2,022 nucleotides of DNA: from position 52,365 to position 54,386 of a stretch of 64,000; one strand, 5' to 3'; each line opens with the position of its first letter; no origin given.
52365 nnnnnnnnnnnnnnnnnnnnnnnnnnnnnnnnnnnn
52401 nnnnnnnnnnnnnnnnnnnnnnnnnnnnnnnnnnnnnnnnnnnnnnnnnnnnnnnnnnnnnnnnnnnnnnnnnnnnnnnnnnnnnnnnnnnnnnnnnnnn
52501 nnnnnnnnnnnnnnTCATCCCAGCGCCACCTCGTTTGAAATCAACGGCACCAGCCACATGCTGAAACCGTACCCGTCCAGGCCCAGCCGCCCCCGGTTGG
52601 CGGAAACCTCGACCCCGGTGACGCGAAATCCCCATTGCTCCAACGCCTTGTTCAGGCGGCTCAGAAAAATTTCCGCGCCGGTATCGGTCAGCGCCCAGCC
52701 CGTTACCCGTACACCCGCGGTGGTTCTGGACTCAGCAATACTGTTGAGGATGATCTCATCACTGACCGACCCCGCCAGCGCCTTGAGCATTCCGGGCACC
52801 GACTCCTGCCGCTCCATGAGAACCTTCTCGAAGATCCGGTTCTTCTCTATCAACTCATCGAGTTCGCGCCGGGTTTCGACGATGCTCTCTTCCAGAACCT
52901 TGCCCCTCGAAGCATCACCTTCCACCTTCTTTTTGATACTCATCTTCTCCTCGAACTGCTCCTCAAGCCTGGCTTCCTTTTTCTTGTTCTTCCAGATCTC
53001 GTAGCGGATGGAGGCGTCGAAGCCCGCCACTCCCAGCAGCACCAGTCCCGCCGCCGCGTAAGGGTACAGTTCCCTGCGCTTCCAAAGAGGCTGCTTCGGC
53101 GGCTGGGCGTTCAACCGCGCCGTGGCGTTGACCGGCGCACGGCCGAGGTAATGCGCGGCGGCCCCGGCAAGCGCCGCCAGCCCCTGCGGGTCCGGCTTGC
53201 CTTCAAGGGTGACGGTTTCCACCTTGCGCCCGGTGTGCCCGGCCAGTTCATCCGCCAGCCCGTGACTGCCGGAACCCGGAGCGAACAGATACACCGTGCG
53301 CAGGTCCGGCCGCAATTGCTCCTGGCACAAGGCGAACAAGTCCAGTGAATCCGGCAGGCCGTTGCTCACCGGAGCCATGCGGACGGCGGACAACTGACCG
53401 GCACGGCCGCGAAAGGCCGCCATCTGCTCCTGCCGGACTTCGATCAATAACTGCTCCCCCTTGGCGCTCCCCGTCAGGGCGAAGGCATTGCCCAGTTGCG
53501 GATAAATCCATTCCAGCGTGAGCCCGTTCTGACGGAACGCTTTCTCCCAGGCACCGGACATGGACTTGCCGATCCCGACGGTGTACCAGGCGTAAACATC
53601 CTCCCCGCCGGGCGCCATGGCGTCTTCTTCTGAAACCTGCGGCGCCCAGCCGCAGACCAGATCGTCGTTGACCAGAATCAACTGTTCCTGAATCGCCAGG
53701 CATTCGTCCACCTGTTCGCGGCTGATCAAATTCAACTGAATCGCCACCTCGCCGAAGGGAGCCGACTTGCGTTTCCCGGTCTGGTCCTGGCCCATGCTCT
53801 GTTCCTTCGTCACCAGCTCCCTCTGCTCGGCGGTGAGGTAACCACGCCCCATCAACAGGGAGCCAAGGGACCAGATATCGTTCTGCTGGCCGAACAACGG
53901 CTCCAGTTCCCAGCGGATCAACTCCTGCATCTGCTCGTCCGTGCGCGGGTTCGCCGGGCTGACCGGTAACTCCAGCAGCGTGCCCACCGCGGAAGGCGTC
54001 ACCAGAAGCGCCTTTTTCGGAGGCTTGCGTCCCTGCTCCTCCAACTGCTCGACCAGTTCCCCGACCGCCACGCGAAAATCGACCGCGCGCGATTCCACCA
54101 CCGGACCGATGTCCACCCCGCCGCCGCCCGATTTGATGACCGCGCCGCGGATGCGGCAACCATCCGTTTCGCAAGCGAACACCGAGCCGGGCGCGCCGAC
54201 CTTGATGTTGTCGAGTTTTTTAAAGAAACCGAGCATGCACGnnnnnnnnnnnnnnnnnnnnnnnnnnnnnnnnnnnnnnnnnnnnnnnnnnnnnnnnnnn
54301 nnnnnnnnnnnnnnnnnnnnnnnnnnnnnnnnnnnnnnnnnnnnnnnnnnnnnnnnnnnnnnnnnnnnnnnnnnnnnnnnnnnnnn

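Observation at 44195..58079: Type IV filament machine mixing T2SS-like and T4P-like parts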

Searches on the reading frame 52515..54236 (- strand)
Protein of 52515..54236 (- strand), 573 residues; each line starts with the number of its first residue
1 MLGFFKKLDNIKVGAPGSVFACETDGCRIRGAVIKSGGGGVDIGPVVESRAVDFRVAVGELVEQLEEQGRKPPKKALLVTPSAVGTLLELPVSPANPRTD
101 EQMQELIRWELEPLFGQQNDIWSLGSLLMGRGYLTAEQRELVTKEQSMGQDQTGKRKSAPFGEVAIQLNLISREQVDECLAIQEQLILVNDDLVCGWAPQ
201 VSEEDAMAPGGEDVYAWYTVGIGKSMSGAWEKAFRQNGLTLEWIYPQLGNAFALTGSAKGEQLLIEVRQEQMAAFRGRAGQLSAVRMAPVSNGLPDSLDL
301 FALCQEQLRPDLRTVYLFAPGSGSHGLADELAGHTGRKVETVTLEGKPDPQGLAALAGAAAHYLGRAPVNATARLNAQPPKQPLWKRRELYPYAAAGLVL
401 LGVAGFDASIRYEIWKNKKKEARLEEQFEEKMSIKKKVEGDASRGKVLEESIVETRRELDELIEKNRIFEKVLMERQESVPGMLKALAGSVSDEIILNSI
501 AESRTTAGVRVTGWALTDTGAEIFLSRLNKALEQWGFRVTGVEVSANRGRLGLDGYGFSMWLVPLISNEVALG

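Call 4: search_protein_families(library=pfam, proteins=[window:52515-54236:-], max_evalue=0.01)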
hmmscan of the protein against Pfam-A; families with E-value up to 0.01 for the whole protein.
window:52515-54236:- (573 aa): 0 families

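Call 5: search_protein_families(library=ncbifam, proteins=[window:52515-54236:-], max_evalue=0.01)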
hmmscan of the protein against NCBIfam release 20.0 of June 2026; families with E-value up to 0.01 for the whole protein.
window:52515-54236:- (573 aa): 1 family
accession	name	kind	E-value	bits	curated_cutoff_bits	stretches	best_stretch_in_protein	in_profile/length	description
NF053729.1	c-di-GMP_motif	domain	9.7e-05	22.1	38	1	124-183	2-53/53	cyclic di-GMP-binding domain-containing protein, MshE-related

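Call 8: find_homologous_proteins(query=window:52515-54236:-)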
Query window:52515-54236:- (573 aa): 17 proteins with E <= 0.001 among 8000 candidates.
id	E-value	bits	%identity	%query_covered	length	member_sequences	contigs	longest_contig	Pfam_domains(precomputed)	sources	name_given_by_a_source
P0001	0.0e+0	1274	100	100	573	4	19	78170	-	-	-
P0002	3.0e-278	942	72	100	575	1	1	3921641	-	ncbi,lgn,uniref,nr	ncbi:MAG: hypothetical protein G3M70_11600 [Candidatus Nitronauta litoralis]|uniref:Uncharacterized 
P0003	1.8e-213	728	58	100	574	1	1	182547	-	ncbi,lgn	-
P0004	2.0e-203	695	55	98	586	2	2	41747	-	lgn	-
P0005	2.4e-200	685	54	98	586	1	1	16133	-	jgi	jgi:hypothetical protein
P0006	2.4e-183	629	52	98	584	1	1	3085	-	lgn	-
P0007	3.1e-164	566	46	99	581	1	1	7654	-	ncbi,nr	ncbi:MAG: hypothetical protein MI754_13025 [Chromatiales bacterium]|nr:hypothetical protein [Chromat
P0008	7.3e-119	416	38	97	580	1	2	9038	-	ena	-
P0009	9.2e-113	396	39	95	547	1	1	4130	-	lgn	-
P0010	4.5e-109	383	37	96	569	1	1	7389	-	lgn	-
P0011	3.5e-82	295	32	95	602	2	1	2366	-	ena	-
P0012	3.7e-79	285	33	93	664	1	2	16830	-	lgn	-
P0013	4.4e-79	284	33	98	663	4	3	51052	-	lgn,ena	-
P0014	2.1e-72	262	43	58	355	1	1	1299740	-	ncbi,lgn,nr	ncbi:MAG: hypothetical protein U5S82_18635 [Gammaproteobacteria bacterium]|nr:hypothetical protein [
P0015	1.8e-70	256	42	54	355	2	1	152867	-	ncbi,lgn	-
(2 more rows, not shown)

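Call 9: search_solved_structures(query=window:52515-54236:-, max_evalue=10, show_alignments=2)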
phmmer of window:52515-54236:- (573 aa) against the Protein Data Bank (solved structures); distinct sequences matched with E-value up to 10: 0.

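Call 14: find_related_loci(query=A1, collection=genome_contigs, flank=10000)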
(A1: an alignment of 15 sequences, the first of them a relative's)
Query A1 (573 aa) in genome_contigs; peptide patterns used: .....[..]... (x = any residue, [..] = any of these).
85 stretches matched a pattern; 66 encode a relative of the query (tblastn E <= 1e-3); 66 distinct loci.
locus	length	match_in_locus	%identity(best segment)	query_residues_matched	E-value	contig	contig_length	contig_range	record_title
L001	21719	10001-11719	58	1-571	0e+0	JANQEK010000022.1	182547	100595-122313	MAG: Nitrospinaceae bacterium isolate PL23a_bin.2 k99_5382761, whole genome shotgun sequence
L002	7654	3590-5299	46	3-567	1e-170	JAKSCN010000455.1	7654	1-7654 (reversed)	MAG: Chromatiales bacterium isolate MAG.291 k141_2536450, whole genome shotgun sequence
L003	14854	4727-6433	43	4-569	3e-151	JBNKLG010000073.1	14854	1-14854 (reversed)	MAG: Sedimenticolaceae bacterium isolate H1H2.bin.20.strict NODE_73_length_14854_cov_4.658726, whole genome shotgun sequ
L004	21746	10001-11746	35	8-562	2e-97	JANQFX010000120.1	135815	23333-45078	MAG: Thiohalocapsa sp. isolate PL23b_bin.21 k99_703131, whole genome shotgun sequence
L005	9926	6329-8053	36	8-562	2e-101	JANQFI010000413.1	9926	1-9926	MAG: Chromatiaceae bacterium isolate PL23a_bin.8 k99_6272996, whole genome shotgun sequence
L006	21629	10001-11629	35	11-563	7e-95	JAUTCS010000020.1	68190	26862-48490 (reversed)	MAG: Verrucomicrobiota bacterium JB024 k141_133805, whole genome shotgun sequence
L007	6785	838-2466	34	15-563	2e-94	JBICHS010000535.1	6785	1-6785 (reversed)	MAG: Phycisphaeraceae bacterium JB051 k141_325105, whole genome shotgun sequence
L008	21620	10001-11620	33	19-564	7e-92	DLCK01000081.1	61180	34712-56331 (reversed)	MAG TPA_asm: Phycisphaerales bacterium UBA7800 UBA7800_contig_4843, whole genome shotgun sequence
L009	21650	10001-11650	31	17-563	8e-89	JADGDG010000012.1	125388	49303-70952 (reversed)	MAG: Gammaproteobacteria bacterium isolate BB4 NODE_124_length_125388_cov_27.244834, whole genome shotgun sequence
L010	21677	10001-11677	34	7-563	7e-81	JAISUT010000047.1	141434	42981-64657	MAG: Acidobacteriota bacterium isolate Md513_bin91 k119_2630059, whole genome shotgun sequence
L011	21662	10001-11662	33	13-563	1e-80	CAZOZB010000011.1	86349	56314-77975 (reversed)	MAG TPA_asm: uncultured Methylophilaceae bacterium isolate SRP344714_co1_149 genome assembly, contig: NODE_618_length_86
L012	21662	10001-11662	32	3-544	1e-78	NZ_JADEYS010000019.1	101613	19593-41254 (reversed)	Pontibacterium sinense strain N1Y112 NODE_19, whole genome shotgun sequence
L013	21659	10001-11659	33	13-547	2e-78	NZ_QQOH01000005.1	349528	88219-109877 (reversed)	Motiliproteus coralliicola strain C34 Scaffold5_1, whole genome shotgun sequence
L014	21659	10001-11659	32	13-547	1e-77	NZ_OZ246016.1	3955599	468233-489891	MAG: Motiliproteus sp. isolate b2df7197-3942-459e-acea-f92399a7ae5b chromosome 1, complete sequence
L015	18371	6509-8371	34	1-562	1e-95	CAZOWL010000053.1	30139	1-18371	MAG TPA_asm: uncultured Chromatiaceae bacterium isolate SRP141376_co3_428 genome assembly, contig: NODE_3974_length_3013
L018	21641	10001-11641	32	18-563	6e-72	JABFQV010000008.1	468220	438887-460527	MAG: Methylotenera sp. isolate P-RSF-IL-03 seq_4, whole genome shotgun sequence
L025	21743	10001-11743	30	7-569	6e-63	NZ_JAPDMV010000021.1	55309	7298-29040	Methylophaga sp. OBS4 NODE_31_length_55309_cov_6.522000, whole genome shotgun sequence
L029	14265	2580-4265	28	19-564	8e-61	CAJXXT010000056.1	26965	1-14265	MAG TPA_asm: uncultured Gammaproteobacteria bacterium isolate SRR3580189_bin.11_MetaBAT_v2.12.1_MAG genome assembly, con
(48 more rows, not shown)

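Call 20: predict_structure(alignment_id=A1)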
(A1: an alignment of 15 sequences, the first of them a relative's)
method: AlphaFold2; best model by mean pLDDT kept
length: 573 residues; sequences in the alignment: 15
mean_pLDDT: 82.0   pTM: 0.64
mean pLDDT of the five models: 82.0, 80.2, 79.9, 79.2, 77.3
residues with pLDDT >= 90: 183; 70-90: 294; 50-70: 76; < 50: 20
segments of 3 or more residues with pLDDT < 50: 1-13, 568-573
pLDDT, mean of each block of 10 residues (from residue 1): 42 67 92 85 91 93 92 93 92 87 91 86 90 90 79 62 91 94 83 90 69 84 92 93 94 77 90 87 88 82 88 87 80 90 75 89 89 84 73 85 87 84 78 59 55 69 71 71 84 86 75 86 86 84 80 83 65 34
secondary structure, 60 per line:
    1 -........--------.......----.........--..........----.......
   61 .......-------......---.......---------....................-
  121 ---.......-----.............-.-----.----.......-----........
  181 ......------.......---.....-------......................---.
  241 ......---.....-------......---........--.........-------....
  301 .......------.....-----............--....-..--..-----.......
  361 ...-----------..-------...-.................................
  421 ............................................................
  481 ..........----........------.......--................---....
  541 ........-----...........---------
elements in order: H2-9 E18-24 E29-37 E40-49 H54-67 E75-80 E84-90 H100-119 H124-130 H136-148 H161-167 H173-186 E193-199 H203-207 E215-223 H224-236 E240-246 H250-254 E262-267 E271-278 E281-289 H297-307 E314-318 H324-335 E338-341 H354-363 H388-490 E495-502 E509-515 H518-533 E537-548 E554-564

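Call 23: search_protein_representatives(alignment_id=A1)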
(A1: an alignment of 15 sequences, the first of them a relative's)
Query: 15 sequences, 579 profile positions. Proteins with E-value up to 0.001 (for the whole library): 1289; up to 1e-10: 461; up to 1e-30: 302. The best 150 are listed.
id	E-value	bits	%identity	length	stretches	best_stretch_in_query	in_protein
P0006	7.8e-256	866.3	-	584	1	3-574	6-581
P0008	5.5e-231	784.3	-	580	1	1-575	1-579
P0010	6.8e-218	741.1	-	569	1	1-575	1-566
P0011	8.1e-210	714.4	-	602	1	5-577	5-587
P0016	2.1e-188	643.7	-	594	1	11-576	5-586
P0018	1.9e-187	640.6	-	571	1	2-576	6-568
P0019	2.3e-178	610.5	-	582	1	3-576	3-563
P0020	4.6e-169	579.8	-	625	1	9-578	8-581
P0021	8.2e-167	572.4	-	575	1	17-576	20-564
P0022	7.4e-165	566.0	-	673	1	9-572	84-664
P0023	1.1e-160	552.2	-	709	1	11-552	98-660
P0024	8.6e-158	542.6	-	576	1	8-576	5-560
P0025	2.2e-157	541.3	-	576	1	9-576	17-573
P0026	1.3e-154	532.1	-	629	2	1-348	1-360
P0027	7.3e-153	526.3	-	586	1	14-572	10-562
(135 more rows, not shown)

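Call 24: fold_search(model_id=the predicted structure, library=pdb)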
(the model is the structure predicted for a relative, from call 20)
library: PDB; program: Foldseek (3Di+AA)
matches with E <= 10: 1659; with E <= 0.001: 68
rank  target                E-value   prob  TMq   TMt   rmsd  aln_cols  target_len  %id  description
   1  5eou_B                2.0e-10  1.00  0.35  0.53  11.7       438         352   10  Pseudomonas aeruginosa PilM:PilN1-12 bound to ATP (released 2016-04-27)
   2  5eoy_A                2.0e-10  1.00  0.32  0.48  12.4       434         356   10  Pseudomonas aeruginosa SeMet-PilM bound to ADP (released 2016-04-27)
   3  5eox_B                5.1e-10  1.00  0.29  0.44  14.1       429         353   12  Pseudomonas aeruginosa PilM bound to ADP (released 2016-04-27)
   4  5eou_A                5.7e-10  1.00  0.34  0.55   9.9       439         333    9  Pseudomonas aeruginosa PilM:PilN1-12 bound to ATP (released 2016-04-27)
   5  5eoy_B                1.9e-09  1.00  0.31  0.46  13.4       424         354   10  Pseudomonas aeruginosa SeMet-PilM bound to ADP (released 2016-04-27)
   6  5eox_A                3.0e-09  1.00  0.30  0.46  14.3       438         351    8  Pseudomonas aeruginosa PilM bound to ADP (released 2016-04-27)
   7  5eq6_A                6.7e-09  1.00  0.32  0.49  13.2       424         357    9  Pseudomonas aeruginosa PilM bound to AMP-PNP (released 2016-04-27)
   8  2ych_A                7.1e-09  1.00  0.34  0.55   6.7       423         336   12  PilM-PilN type IV pilus biogenesis complex (released 2011-05-11)
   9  3wt0_A                1.0e-08  1.00  0.32  0.47  14.0       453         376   10  Crystal Structure Analysis of Cell Division Protein (released 2015-04-29)
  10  5eq6_B                1.5e-08  1.00  0.28  0.42  14.6       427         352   12  Pseudomonas aeruginosa PilM bound to AMP-PNP (released 2016-04-27)
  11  3wt0_C                2.2e-08  1.00  0.32  0.46  14.2       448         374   10  Crystal Structure Analysis of Cell Division Protein (released 2015-04-29)
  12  3wqu_B                3.7e-08  1.00  0.33  0.49  13.2       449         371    9  Staphylococcus aureus FtsA complexed with ATP (released 2014-10-08)
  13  3wt0_D                4.8e-08  1.00  0.32  0.46  13.6       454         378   10  Crystal Structure Analysis of Cell Division Protein (released 2015-04-29)
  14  3jc8_Ma               6.3e-08  1.00  0.33  0.50   8.2       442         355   13  Architectural model of the type IVa pilus machine in a piliated state (released 2016-03-16)
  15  1e4f                  7.5e-08  1.00  0.29  0.42  15.3       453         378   10  FtsA (apo form) from Thermotoga maritima (released 2000-10-18)
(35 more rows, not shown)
